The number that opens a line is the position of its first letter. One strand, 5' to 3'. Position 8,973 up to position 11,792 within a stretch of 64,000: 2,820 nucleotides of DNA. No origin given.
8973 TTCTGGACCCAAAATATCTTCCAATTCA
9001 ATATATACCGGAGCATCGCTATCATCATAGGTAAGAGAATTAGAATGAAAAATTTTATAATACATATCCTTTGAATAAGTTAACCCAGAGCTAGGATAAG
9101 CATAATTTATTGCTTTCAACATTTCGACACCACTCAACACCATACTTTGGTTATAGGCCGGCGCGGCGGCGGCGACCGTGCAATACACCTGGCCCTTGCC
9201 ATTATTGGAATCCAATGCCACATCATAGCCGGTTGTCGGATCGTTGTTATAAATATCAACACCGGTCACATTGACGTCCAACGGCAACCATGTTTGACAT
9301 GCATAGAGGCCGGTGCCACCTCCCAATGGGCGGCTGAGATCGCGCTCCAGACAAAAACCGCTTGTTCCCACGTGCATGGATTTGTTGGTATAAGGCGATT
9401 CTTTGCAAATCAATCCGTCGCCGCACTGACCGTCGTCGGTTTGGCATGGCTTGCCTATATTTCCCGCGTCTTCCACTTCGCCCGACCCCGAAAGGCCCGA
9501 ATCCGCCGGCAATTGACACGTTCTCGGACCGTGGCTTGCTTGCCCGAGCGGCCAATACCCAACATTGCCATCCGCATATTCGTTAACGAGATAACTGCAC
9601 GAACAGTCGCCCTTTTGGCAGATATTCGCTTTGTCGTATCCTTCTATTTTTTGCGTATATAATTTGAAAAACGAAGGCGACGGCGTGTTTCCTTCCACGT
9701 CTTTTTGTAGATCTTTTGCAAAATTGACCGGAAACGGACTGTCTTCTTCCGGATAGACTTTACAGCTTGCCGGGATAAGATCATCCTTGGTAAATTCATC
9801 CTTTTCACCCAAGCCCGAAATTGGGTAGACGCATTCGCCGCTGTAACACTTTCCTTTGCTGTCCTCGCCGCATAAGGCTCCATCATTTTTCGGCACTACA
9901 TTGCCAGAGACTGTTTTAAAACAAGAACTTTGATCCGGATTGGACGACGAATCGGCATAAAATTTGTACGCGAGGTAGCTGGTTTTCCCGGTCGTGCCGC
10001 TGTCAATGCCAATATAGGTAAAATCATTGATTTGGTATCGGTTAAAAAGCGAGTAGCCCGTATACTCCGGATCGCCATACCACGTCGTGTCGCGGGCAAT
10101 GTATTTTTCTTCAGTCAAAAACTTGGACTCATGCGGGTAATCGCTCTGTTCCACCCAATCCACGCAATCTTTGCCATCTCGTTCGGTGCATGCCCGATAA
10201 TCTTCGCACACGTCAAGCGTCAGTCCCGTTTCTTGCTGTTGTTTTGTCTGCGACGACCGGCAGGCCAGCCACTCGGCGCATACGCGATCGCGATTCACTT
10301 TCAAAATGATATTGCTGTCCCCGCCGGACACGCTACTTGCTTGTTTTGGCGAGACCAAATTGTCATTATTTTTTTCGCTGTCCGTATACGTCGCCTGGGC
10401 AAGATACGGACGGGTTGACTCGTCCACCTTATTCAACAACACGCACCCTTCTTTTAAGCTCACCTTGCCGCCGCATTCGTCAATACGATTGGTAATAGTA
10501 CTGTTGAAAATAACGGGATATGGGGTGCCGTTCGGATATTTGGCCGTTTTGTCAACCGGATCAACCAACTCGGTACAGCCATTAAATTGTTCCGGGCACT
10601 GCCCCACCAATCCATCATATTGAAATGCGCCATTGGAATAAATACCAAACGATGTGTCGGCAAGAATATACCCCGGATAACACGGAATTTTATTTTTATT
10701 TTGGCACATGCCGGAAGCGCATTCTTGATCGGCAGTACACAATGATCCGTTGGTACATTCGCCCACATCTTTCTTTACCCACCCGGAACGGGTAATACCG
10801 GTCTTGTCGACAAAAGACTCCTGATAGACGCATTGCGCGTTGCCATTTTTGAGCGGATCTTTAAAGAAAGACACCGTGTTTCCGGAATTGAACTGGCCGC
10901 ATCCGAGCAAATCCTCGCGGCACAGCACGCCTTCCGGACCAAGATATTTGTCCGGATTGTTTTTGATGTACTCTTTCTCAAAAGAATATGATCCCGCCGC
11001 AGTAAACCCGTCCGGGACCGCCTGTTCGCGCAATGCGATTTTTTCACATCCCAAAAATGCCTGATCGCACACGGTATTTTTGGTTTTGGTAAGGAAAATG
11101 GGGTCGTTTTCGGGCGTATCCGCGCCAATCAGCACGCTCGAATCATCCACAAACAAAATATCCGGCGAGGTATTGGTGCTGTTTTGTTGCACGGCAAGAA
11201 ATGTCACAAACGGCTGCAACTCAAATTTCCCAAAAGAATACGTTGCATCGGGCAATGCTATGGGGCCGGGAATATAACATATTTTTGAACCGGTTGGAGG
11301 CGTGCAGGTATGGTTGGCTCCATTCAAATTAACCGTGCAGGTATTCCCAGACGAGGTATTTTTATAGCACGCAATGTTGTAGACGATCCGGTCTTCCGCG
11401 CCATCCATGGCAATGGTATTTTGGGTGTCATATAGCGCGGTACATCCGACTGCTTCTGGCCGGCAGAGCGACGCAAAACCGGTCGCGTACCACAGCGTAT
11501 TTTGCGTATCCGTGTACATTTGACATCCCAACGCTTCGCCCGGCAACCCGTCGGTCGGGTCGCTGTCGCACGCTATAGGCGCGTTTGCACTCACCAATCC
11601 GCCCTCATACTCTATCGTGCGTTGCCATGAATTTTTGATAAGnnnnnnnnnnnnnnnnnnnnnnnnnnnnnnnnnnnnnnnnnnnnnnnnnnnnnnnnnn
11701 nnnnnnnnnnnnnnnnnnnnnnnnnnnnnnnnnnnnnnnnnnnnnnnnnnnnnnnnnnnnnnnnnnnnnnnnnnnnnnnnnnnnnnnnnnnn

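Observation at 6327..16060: The 3011-aa secreted Cys-rich giant protein is translationally coupled to a membrane-anchored Ca-binding (TSP3/dockerin-like) partner.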

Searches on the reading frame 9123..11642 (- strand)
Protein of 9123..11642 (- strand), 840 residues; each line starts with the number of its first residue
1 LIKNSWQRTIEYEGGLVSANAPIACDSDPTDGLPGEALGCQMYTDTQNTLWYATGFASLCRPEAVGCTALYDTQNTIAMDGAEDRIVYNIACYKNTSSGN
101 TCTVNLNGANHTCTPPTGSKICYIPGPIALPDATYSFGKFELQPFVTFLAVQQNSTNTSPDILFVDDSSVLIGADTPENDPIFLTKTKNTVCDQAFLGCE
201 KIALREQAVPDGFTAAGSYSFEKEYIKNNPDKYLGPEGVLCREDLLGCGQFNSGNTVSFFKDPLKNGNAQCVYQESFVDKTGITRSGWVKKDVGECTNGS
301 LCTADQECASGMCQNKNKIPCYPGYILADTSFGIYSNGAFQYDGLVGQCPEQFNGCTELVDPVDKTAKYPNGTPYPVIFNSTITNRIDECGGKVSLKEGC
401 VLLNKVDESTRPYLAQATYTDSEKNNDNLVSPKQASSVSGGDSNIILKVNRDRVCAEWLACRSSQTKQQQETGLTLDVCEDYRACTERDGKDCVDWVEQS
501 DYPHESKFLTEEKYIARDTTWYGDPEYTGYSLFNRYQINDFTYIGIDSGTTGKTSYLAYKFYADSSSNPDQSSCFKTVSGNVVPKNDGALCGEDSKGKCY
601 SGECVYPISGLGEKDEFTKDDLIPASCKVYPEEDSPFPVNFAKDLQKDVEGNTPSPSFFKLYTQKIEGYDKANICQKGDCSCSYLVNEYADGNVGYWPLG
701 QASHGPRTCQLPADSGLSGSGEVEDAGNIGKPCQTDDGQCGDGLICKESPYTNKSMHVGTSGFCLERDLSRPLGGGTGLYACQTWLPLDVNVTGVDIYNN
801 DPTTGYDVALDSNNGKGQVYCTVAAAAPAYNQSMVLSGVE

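Call 50: search_solved_structures(query=A3, max_evalue=1)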
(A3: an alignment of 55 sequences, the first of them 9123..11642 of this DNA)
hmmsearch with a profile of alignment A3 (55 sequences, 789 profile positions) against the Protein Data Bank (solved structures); distinct sequences matched with E-value up to 1: 0.

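Call 90: predict_structure(alignment_id=A9)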
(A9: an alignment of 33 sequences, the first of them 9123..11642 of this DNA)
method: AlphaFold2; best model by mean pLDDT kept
length: 840 residues; sequences in the alignment: 33
mean_pLDDT: 65.5   pTM: 0.44
mean pLDDT of the five models: 65.5, 64.4, 63.2, 60.3, 58.9
residues with pLDDT >= 90: 70; 70-90: 321; 50-70: 205; < 50: 244
segments of 3 or more residues with pLDDT < 50: 1-13, 15-19, 36-42, 44-46, 48-65, 67-69, 73-80, 136-146, 183-207, 209-211, 213-216, 218-241, 261-268, 337-340, 469-472, 501-506, 648-656, 703-727, 790-840
pLDDT, mean of each block of 10 residues (from residue 1): 39 45 53 50 47 43 48 48 67 71 77 80 79 49 45 54 69 57 46 41 43 46 43 44 53 57 49 84 87 87 84 90 81 64 61 62 83 78 86 92 87 94 94 84 91 66 64 55 76 74 53 68 61 76 75 77 70 89 89 86 81 66 84 86 64 55 82 87 81 79 49 42 45 55 58 71 83 70 75 39 40 38 30 32
secondary structure, 60 per line:
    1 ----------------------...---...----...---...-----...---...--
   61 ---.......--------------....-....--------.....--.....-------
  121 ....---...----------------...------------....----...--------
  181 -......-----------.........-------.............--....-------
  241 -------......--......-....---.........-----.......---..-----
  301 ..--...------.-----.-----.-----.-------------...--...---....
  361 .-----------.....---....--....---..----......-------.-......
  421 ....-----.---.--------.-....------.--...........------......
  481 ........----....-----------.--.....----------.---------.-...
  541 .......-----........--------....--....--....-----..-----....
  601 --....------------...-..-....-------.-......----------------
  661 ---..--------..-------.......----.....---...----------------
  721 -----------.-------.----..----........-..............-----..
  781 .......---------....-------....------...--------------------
elements in order (helices of 4 or more, strands of 3 or more residues): E42-44 E50-52 E64-70 E85-88 E90-93 E102-106 E109-113 E121-124 E128-130 E147-149 E162-165 E170-172 E182-187 E199-207 H215-218 E219-227 H230-233 E248-253 E256-261 H263-266 E270-278 E284-290 E346-348 E357-361 E373-377 H381-384 H387-390 E400-405 H415-424 E445-448 E458-468 E475-488 E493-496 H511-515 E541-547 E553-560 H569-572 E575-578 E581-584 E597-600 E603-606 E626-629 E642-644 E683-689 E694-698 E751-758 E760-773 E779-787 H797-800 H808-811

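Call 93: fold_search(model_id=the predicted structure, library=pdb)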
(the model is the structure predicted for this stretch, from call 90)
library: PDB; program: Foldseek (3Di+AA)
matches with E <= 10: 164; with E <= 0.001: 0
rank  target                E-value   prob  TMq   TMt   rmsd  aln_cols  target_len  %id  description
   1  8c27_A                7.6e-01  0.04  0.04  0.15  21.0       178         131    8  Domain 3 of Group B Streptococcus pilus protein as scaffold for the display of foreign epitopes (released 2024-01-10)
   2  9b7k_F                9.0e-01  0.01  0.04  0.05  29.6       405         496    9  Fab2-1 in complex with the capsid of Adeno-associated virus type 9 (released 2025-04-16)
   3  2a74_D                1.1e+00  0.04  0.05  0.06  20.8       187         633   10  Human Complement Component C3c (released 2005-09-27)
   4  9q1v_B                1.1e+00  0.05  0.03  0.13  19.1       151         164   14  Crystal Structure of de novo design FimH minibinder F7 complex (released 2025-09-17)
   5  8cem_F                1.2e+00  0.03  0.04  0.04  22.6       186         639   10  Structure of bovine native C3, re-refinement (released 2023-04-05)
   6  7fbi_A                1.2e+00  0.02  0.04  0.05  17.8       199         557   12  Cryo-EM structure of EBV gB in complex with nAbs 3A3 and 3A5 (released 2022-07-13)
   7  2a74_A                1.3e+00  0.03  0.05  0.06  22.6       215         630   11  Human Complement Component C3c (released 2005-09-27)
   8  2y6t_E                1.4e+00  0.01  0.04  0.10  23.1       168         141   12  Molecular Recognition of Chymotrypsin by the Serine Protease Inhibitor Ecotin from Yersinia pestis (released 2011-04-20)
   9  4a2l_F                1.4e+00  0.01  0.07  0.07  27.3       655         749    9  Structure of the periplasmic domain of the heparin and heparan sulphate sensing hybrid two component system BT4663 in  (released 2012-05-02)
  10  7ud4                  1.6e+00  0.01  0.04  0.06  28.9       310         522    8  Cryo-EM structure of AAV-PHP.eB (released 2022-09-21)
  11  9vvr_S                1.6e+00  0.01  0.04  0.04  32.9       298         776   11  Structure of the bacteriophage E1004 tail (released 2025-11-12)
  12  6rhv_H                1.6e+00  0.01  0.04  0.06  24.5       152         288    9  Crystal structure of mouse CD11b I-domain (CD11b-I) in complex with Staphylococcus aureus octameric bi-component leuko (released 2019-12-18)
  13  7vnn_D                1.6e+00  0.04  0.05  0.07  27.6       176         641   11  Complex structure of Clostridioides difficile enzymatic component (CDTa) and binding component (CDTb) pore with long s (released 2022-10-26)
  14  7rk8_A                1.6e+00  0.01  0.04  0.06  29.6       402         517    9  Cryo-EM Structure of Adeno-Associated Virus Serotype 9 with Engineered Peptide Domain PHP.B (AAV9-PHP.B) (released 2021-08-04)
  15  8d33_C                1.8e+00  0.06  0.03  0.05  13.1        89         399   10  Human mitochondrial DNA polymerase gamma ternary complex with GC basepair (released 2023-05-24)
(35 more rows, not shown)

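Call 106: search_protein_families(library=pfam, alignment_id=A3, max_evalue=0.01)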
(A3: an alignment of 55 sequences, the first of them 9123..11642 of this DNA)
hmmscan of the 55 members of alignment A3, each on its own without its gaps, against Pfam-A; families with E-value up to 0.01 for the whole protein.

A. member 1, window:9123-11642:- (840 aa): 0 families

B. families by the number of members that match (of 55 scanned): 1 family
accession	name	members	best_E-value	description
PF01666.22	DX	1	0.0038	DX module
